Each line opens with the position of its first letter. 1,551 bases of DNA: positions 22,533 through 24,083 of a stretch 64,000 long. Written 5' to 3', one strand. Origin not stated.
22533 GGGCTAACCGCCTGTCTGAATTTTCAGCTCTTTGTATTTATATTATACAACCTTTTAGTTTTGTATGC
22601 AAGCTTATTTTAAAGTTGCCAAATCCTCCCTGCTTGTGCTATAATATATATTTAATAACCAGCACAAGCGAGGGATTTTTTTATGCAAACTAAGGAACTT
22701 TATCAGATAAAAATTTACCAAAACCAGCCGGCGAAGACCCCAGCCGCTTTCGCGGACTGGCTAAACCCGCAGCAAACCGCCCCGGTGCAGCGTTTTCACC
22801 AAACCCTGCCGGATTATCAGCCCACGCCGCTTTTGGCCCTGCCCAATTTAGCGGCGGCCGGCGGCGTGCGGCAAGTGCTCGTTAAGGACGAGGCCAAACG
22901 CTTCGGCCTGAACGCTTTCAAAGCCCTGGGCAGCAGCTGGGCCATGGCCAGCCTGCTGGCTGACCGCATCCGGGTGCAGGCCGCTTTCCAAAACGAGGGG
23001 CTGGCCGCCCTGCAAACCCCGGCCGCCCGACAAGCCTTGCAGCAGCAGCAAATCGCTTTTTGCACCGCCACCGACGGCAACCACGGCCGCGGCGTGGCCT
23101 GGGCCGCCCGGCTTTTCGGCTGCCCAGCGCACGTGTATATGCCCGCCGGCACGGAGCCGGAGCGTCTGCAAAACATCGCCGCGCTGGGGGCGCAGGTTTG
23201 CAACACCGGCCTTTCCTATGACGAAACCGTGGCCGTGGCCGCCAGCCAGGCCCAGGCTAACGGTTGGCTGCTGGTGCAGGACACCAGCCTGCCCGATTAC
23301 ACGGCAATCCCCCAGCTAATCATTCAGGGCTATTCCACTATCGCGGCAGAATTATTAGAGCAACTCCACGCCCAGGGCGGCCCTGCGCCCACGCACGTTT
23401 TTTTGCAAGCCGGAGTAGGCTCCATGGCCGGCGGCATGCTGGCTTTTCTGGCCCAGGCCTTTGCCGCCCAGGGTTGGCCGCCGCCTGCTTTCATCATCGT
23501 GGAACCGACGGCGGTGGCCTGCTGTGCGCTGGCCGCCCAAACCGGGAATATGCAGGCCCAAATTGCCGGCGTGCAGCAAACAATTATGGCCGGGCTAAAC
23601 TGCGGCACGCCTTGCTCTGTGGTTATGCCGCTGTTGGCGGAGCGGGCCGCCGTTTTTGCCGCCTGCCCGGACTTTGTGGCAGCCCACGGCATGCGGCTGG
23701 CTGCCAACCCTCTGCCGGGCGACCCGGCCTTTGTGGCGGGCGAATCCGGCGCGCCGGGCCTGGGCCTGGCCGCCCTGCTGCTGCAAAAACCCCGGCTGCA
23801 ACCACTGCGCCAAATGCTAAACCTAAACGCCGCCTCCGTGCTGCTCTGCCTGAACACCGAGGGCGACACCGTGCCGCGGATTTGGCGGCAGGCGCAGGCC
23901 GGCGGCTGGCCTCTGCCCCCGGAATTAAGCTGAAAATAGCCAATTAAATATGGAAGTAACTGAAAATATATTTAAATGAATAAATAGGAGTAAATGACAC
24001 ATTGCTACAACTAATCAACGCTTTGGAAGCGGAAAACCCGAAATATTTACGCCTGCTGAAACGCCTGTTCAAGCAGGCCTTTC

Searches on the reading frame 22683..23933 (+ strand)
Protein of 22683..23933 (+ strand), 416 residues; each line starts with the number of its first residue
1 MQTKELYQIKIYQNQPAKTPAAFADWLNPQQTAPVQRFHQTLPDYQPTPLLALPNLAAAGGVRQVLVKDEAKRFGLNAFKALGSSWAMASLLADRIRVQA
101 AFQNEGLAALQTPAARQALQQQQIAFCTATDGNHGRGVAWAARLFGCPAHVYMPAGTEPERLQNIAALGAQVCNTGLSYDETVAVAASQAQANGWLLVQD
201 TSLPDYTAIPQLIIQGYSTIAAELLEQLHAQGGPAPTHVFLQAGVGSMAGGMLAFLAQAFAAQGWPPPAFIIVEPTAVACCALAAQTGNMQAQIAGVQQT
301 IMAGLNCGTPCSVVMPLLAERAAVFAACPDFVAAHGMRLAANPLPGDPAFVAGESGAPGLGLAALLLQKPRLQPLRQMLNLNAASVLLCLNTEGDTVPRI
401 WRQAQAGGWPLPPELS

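Call 15: find_encoding_contigs(protein=window:22683-23933:+, flank=10000, max_places=10)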
Protein window:22683-23933:+ (416 aa): 12 contigs read that carry it; 10 places shown.
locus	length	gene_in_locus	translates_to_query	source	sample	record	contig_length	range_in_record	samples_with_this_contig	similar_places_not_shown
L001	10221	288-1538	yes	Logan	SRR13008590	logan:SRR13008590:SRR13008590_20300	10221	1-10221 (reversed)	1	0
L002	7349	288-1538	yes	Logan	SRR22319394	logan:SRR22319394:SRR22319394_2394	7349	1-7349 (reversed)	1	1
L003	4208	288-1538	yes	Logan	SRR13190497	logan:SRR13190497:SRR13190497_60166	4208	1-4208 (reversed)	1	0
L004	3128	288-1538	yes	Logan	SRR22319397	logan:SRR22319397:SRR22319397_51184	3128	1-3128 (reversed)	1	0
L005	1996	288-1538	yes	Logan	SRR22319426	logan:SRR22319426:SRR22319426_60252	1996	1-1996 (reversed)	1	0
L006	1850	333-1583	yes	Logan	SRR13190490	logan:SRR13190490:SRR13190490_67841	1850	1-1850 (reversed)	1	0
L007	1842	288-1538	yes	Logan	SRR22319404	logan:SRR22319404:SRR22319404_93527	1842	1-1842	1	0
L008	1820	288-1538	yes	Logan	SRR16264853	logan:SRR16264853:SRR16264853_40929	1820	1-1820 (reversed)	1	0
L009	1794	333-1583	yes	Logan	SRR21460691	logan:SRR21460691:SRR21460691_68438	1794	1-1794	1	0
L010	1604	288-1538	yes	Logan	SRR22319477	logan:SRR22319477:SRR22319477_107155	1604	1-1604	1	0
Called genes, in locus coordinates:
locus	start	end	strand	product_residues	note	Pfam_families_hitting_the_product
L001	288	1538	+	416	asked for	PF00291:PALP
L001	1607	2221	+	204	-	-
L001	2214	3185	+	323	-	PF09924:LPG_synthase_C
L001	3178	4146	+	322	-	PF13527:Acetyltransf_9, PF00583:Acetyltransf_1 (weak)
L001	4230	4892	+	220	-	PF16107:DUF4825 (weak)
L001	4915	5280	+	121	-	-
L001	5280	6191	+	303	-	PF01678:DAP_epimerase, PF05544:Pro_racemase (faint), PF01678:DAP_epimerase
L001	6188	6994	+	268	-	PF01734:Patatin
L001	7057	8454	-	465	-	PF00209:SNF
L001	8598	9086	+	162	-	PF04542:Sigma70_r2, PF08281:Sigma70_r4_2, PF04545:Sigma70_r4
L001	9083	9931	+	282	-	PF13786:DUF4179 (weak), PF11738:DUF3298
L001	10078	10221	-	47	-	?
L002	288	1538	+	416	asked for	PF00291:PALP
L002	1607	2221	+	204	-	-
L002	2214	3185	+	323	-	PF09924:LPG_synthase_C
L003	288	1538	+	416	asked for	PF00291:PALP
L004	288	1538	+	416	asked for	PF00291:PALP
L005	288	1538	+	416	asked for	PF00291:PALP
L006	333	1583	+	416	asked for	PF00291:PALP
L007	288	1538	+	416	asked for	PF00291:PALP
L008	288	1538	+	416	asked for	PF00291:PALP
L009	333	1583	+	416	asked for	PF00291:PALP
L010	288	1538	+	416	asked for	PF00291:PALP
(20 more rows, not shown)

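Call 66: find_homologous_proteins(query=window:22683-23933:+, max_evalue=1e-60)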
Query window:22683-23933:+ (416 aa): 7441 proteins with E <= 1e-60 among 8000 candidates; the best 120 are listed.
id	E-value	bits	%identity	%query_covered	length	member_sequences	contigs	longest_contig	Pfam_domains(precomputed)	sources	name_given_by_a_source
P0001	2.0e-267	905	99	100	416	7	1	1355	PF00291.32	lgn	-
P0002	1.1e-245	833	91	100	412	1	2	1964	PF00291.32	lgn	-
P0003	3.0e-240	815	89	100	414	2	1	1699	PF00291.32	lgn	-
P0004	5.2e-237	805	87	100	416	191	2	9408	PF00291.32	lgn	-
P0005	7.5e-163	560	65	99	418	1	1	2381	PF00291.32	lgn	-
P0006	1.0e-158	547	63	99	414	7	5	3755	PF00291.32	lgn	-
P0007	4.1e-158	545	63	99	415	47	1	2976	PF00291.32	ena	-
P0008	9.5e-155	534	63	99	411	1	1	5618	PF00291.32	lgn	-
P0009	2.6e-153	529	62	99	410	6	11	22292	PF00291.32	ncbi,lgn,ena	-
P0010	9.7e-152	524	62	99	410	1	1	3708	PF00291.32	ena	-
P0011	8.0e-149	514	62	99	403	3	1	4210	PF00291.32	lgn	-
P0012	1.3e-143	497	60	98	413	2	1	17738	PF00291.32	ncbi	-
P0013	2.8e-135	470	57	98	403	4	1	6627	PF00291.32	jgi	jgi:diaminopropionate ammonia-lyase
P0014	4.0e-135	469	56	98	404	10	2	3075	PF00291.32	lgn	-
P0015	4.3e-134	466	58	98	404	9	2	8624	PF00291.32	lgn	-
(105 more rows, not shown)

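Call 67: find_encoding_contigs(protein=P0004, flank=3000, max_places=6)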
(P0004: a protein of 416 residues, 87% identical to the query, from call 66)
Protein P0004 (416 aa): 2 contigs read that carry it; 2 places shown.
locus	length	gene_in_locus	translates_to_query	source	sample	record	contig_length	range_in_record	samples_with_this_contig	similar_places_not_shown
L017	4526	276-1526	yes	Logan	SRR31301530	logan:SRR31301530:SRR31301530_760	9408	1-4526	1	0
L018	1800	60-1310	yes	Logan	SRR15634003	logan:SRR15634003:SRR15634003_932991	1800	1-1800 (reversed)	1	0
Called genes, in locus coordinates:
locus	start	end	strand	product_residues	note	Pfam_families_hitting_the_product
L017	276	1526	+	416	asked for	PF00291:PALP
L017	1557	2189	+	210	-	-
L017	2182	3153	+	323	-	PF09924:LPG_synthase_C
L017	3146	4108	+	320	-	PF13527:Acetyltransf_9, PF00583:Acetyltransf_1 (weak)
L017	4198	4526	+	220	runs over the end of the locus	PF16107:DUF4825 (weak)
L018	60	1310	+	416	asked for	PF00291:PALP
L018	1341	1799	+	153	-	?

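Call 68: find_encoding_contigs(protein=P0002, flank=3000, max_places=4)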
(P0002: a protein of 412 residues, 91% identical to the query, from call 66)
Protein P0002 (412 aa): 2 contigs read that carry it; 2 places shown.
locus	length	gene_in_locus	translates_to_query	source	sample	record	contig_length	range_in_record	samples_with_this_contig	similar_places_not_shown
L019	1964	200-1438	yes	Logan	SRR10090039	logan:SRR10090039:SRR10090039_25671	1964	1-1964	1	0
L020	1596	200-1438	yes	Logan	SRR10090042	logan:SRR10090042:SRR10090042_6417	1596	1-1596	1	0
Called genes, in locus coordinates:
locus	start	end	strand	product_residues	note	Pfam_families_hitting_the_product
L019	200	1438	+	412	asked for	PF00291:PALP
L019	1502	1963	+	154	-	?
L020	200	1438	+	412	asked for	PF00291:PALP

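Call 69: find_encoding_contigs(protein=P0003, flank=3000, max_places=4)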
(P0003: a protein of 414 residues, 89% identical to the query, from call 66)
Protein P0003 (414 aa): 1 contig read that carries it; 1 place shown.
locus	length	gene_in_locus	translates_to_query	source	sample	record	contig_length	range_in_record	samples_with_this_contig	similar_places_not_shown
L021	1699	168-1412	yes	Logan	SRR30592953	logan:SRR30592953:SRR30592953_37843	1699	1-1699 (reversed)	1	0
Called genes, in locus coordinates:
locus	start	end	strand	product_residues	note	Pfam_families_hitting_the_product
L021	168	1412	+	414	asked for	PF00291:PALP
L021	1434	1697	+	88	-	?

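Call 70: find_encoding_contigs(protein=P0009, flank=3000, max_places=4)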
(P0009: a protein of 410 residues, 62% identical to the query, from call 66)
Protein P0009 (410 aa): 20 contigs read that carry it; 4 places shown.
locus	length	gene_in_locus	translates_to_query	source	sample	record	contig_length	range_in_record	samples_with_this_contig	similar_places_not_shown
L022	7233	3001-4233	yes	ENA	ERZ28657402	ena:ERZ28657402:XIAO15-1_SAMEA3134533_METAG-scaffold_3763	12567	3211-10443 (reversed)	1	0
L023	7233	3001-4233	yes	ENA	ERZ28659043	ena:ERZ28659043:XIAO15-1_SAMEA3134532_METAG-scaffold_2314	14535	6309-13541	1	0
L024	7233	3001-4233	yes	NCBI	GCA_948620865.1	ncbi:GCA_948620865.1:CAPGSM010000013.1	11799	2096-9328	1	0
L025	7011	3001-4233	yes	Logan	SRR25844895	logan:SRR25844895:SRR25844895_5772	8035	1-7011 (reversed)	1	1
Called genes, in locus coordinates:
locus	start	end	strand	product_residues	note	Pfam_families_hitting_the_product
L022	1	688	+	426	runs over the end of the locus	PF13439:Glyco_transf_4, PF13579:Glyco_trans_4_4, PF00534:Glycos_transf_1, PF13692:Glyco_trans_1_4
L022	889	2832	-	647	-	PF00005:ABC_tran, PF02463:SMC_N (faint), PF13191:AAA_16 (faint), PF13401:AAA_22 (faint), PF13304:AAA_21 (weak), PF12848:ABC_tran_Xtn, PF00005:ABC_tran, PF16326:ABC_tran_CTD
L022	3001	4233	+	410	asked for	PF00291:PALP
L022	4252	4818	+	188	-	-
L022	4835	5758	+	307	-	PF09924:LPG_synthase_C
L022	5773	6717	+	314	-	PF13527:Acetyltransf_9, PF00583:Acetyltransf_1 (weak), PF13508:Acetyltransf_7 (faint)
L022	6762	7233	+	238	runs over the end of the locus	-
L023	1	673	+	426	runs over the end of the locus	PF13439:Glyco_transf_4, PF13579:Glyco_trans_4_4, PF00534:Glycos_transf_1, PF13692:Glyco_trans_1_4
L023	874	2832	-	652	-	PF00005:ABC_tran, PF03193:RsgA_GTPase (faint), PF02463:SMC_N (faint), PF13191:AAA_16 (faint), PF13304:AAA_21 (weak), PF12848:ABC_tran_Xtn, PF00005:ABC_tran, PF16326:ABC_tran_CTD, +1 more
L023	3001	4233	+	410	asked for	PF00291:PALP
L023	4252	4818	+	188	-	-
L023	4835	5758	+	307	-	PF09924:LPG_synthase_C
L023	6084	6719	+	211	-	-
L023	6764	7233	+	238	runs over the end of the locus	-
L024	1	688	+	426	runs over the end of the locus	PF13439:Glyco_transf_4, PF13579:Glyco_trans_4_4, PF00534:Glycos_transf_1, PF13692:Glyco_trans_1_4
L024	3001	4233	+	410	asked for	PF00291:PALP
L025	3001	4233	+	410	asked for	PF00291:PALP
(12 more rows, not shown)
